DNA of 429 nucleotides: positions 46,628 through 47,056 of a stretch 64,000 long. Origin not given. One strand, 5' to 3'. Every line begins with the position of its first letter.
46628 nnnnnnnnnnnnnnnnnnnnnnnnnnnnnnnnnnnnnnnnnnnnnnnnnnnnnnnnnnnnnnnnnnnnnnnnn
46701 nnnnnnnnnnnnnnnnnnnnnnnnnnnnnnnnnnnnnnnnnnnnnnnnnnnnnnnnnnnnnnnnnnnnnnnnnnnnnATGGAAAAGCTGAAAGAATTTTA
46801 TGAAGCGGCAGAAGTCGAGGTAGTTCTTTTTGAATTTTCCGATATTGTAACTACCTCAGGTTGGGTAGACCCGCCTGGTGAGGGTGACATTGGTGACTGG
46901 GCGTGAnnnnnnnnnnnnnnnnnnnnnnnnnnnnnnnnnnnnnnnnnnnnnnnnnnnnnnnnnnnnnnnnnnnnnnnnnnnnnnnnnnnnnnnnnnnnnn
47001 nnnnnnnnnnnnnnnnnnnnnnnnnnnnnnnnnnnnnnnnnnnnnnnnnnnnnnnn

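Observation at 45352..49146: Cassette duplication: jelly-roll gene - toroid gene - small peptide gene - jelly-roll gene occurs twice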

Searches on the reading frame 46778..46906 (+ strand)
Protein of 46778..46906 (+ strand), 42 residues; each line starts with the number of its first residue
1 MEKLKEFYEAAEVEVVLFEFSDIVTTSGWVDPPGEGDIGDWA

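Call 3: search_protein_families(library=pfam, proteins=[window:46778-46906:+], max_evalue=0.1)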
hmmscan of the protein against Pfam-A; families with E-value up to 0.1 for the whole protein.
window:46778-46906:+ (42 aa): 0 families

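Call 4: search_protein_families(library=ncbifam, proteins=[window:46778-46906:+], max_evalue=0.1)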
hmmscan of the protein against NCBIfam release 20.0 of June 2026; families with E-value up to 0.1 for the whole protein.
window:46778-46906:+ (42 aa): 0 families

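Call 31: find_homologous_proteins(query=A2, max_evalue=0.01)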
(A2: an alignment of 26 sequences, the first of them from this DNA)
Query A2 (26 sequences) (42 aa, profile of the alignment): 189 proteins with E <= 0.01 among 334 candidates; the best 120 are listed.
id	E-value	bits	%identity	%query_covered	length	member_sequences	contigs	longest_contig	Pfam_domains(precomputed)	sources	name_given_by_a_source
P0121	2.1e-14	71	34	95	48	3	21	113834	-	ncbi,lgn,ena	-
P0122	6.3e-14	69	37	83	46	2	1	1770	-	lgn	-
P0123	7.1e-14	69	42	62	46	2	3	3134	-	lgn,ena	-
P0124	8.9e-14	69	41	64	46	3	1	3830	-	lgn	-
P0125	5.0e-13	66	43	95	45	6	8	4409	-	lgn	-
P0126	6.2e-13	66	41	64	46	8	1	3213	-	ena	-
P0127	1.6e-12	65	41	64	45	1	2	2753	-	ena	-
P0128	3.7e-12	64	35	62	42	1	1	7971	-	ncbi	-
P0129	5.2e-12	63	50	48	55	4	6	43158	-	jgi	-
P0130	5.9e-12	63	41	64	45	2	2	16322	-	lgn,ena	-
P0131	9.0e-12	62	36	93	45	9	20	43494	-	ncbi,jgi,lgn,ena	jgi:hypothetical protein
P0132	1.4e-11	62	37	83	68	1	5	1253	-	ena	-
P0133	1.5e-11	62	56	60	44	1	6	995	-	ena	-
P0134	1.7e-11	61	33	57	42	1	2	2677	-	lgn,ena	-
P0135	1.7e-11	61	41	93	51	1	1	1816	-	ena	-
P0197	1.0e-6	46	37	83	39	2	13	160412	-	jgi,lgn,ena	-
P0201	1.4e-6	46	46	57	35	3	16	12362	-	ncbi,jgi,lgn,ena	jgi:hypothetical protein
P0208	3.9e-6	44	56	60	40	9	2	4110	-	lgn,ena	-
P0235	3.6e-5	41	44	60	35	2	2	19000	-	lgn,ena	-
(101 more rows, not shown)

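Call 68: find_encoding_contigs(protein=P0201, flank=8000, max_places=5)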
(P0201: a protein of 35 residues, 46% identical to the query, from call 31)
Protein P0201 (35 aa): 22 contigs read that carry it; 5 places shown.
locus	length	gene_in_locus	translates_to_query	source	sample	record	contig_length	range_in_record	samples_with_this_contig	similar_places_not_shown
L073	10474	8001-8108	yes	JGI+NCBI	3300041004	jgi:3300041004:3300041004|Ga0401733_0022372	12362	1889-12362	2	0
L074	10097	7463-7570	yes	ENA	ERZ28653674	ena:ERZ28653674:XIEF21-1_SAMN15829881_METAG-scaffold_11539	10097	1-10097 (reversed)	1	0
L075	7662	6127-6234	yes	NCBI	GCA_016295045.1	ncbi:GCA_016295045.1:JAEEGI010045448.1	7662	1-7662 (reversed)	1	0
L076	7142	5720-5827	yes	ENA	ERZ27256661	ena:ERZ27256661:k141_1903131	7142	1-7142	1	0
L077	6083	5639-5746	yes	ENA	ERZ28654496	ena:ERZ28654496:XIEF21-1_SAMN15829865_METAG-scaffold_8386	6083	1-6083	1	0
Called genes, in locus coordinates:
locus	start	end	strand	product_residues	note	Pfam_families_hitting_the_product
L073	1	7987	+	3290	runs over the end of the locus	?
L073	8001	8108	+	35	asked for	-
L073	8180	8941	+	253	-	-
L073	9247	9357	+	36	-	-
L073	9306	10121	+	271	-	PF02311:AraC_binding (weak), PF07883:Cupin_2, PF12833:HTH_18, PF00165:HTH_AraC (weak)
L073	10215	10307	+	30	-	-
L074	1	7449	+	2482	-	?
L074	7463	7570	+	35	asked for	-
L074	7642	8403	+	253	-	-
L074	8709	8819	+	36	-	-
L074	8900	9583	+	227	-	PF12833:HTH_18, PF00165:HTH_AraC (weak)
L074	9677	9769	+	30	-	-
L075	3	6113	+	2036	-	?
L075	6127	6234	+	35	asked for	-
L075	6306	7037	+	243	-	-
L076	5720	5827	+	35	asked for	-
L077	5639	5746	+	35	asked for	-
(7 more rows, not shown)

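Call 69: find_encoding_contigs(protein=P0235, flank=8000, max_places=4)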
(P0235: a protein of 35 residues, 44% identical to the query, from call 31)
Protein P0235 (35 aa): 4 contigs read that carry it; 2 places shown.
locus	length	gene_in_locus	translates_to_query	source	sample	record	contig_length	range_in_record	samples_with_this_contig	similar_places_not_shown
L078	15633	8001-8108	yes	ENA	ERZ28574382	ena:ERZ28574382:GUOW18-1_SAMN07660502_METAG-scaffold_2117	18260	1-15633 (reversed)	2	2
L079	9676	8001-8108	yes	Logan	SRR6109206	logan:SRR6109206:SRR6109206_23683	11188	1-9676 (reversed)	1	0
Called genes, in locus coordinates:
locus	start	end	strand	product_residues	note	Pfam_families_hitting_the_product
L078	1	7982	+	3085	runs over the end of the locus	PF00041:fn3 (faint), PF17957:Big_7 (weak), PF00801:PKD, PF18911:PKD_4, PF13620:CarboxypepD_reg (weak), PF09479:Flg_new (faint), PF18998:Flg_new_2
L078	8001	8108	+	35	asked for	-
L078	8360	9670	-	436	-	PF00005:ABC_tran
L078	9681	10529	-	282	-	PF01061:ABC2_membrane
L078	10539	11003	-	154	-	-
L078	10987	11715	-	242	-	PF27840:ScmC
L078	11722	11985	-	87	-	PF05402:PqqD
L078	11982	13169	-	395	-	PF14907:NTP_transf_5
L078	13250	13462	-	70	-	-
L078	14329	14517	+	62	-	PF13518:HTH_28 (weak)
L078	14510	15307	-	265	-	PF00702:Hydrolase (weak), PF08282:Hydrolase_3, PF12710:HAD (faint), PF05116:S6PP (weak)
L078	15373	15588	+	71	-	-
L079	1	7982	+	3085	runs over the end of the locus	PF00041:fn3 (faint), PF17957:Big_7 (weak), PF00801:PKD, PF18911:PKD_4, PF13620:CarboxypepD_reg (weak), PF09479:Flg_new (faint), PF18998:Flg_new_2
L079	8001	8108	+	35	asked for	-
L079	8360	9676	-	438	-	?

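Call 71: find_encoding_contigs(protein=P0235, flank=10000, max_places=1)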
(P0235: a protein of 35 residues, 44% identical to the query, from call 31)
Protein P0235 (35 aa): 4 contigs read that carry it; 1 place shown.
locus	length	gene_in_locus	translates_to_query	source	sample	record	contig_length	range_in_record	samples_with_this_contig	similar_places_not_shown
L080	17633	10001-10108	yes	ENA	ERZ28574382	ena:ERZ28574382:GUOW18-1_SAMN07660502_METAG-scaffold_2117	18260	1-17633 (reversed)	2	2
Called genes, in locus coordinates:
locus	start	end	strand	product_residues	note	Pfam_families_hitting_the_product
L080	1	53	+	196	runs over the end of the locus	PF00027:cNMP_binding (weak)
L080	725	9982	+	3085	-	PF00041:fn3 (faint), PF17957:Big_7 (weak), PF00801:PKD, PF18911:PKD_4, PF13620:CarboxypepD_reg (weak), PF09479:Flg_new (faint), PF18998:Flg_new_2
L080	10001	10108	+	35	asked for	-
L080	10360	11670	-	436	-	PF00005:ABC_tran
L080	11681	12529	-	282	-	PF01061:ABC2_membrane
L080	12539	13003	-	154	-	-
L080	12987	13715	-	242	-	PF27840:ScmC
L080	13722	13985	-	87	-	PF05402:PqqD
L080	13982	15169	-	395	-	PF14907:NTP_transf_5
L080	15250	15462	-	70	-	-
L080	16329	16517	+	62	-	PF13518:HTH_28 (weak)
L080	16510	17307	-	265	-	PF00702:Hydrolase (weak), PF08282:Hydrolase_3, PF12710:HAD (faint), PF05116:S6PP (weak)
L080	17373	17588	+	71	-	-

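Call 72: find_encoding_contigs(protein=P0201, flank=10000, max_places=1)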
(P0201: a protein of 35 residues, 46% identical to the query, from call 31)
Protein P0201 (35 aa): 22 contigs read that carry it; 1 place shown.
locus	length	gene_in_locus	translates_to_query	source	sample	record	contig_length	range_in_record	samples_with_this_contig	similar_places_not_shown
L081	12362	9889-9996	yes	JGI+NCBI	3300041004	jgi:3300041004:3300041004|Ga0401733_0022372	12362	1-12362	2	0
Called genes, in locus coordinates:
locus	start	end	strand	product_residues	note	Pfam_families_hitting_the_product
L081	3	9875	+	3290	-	?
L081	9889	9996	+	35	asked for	-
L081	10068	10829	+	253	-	-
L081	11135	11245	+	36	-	-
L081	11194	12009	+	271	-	PF02311:AraC_binding (weak), PF07883:Cupin_2, PF12833:HTH_18, PF00165:HTH_AraC (weak)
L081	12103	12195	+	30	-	-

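Call 77: find_encoding_contigs(protein=P0197, flank=10000, max_places=3)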
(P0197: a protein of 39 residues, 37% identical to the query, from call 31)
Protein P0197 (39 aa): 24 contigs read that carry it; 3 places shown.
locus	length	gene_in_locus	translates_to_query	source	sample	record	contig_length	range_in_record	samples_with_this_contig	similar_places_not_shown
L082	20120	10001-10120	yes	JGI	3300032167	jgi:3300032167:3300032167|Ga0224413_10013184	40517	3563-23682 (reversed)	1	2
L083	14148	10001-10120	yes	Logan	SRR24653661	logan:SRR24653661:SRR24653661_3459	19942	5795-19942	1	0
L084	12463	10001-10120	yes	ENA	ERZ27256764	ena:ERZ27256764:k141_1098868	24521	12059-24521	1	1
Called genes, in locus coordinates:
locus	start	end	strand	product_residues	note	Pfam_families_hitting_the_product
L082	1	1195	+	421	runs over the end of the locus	PF00171:Aldedh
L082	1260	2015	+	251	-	PF03807:F420_oxidored, PF14748:P5CR_dimer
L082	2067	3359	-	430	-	PF01553:Acyltransferase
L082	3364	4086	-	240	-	PF00702:Hydrolase, PF13419:HAD_2, PF13242:Hydrolase_like (weak)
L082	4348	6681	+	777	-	PF06165:GH94_b-supersand, PF17167:Glyco_hydro_94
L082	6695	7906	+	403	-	PF01408:GFO_IDH_MocA, PF02894:GFO_IDH_MocA_C, PF22725:GFO_IDH_MocA_C3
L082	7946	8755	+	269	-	-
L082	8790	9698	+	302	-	PF00165:HTH_AraC (faint), PF12833:HTH_18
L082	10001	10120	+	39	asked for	-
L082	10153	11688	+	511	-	-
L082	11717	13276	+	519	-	-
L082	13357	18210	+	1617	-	-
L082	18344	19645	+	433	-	-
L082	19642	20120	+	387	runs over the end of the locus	-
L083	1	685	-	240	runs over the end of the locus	PF00702:Hydrolase, PF13419:HAD_2, PF13242:Hydrolase_like (weak)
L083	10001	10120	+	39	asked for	-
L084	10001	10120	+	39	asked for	-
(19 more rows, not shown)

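Call 78: find_encoding_contigs(protein=P0208, flank=10000, max_places=3)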
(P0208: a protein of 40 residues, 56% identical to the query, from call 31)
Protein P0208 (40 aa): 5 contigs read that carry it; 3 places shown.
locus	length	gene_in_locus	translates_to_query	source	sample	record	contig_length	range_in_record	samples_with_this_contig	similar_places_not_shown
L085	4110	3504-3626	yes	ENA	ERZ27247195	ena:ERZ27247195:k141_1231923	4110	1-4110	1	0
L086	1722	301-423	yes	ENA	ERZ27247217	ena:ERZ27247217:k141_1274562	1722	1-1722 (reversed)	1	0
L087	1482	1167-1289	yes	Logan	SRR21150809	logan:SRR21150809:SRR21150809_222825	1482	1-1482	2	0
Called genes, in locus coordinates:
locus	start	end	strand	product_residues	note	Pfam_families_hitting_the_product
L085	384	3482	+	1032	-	PF07581:Glug (faint), PF13855:LRR_8 (faint), PF13306:LRR_5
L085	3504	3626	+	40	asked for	-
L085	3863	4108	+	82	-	?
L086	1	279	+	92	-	?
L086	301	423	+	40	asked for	-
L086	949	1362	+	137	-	-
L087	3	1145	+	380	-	?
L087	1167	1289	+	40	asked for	-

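Call 90: search_protein_families(library=padloc, proteins=[window:46778-46906:+], max_evalue=0.01)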
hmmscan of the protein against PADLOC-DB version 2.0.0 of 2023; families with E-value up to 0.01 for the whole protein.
window:46778-46906:+ (42 aa): 0 families
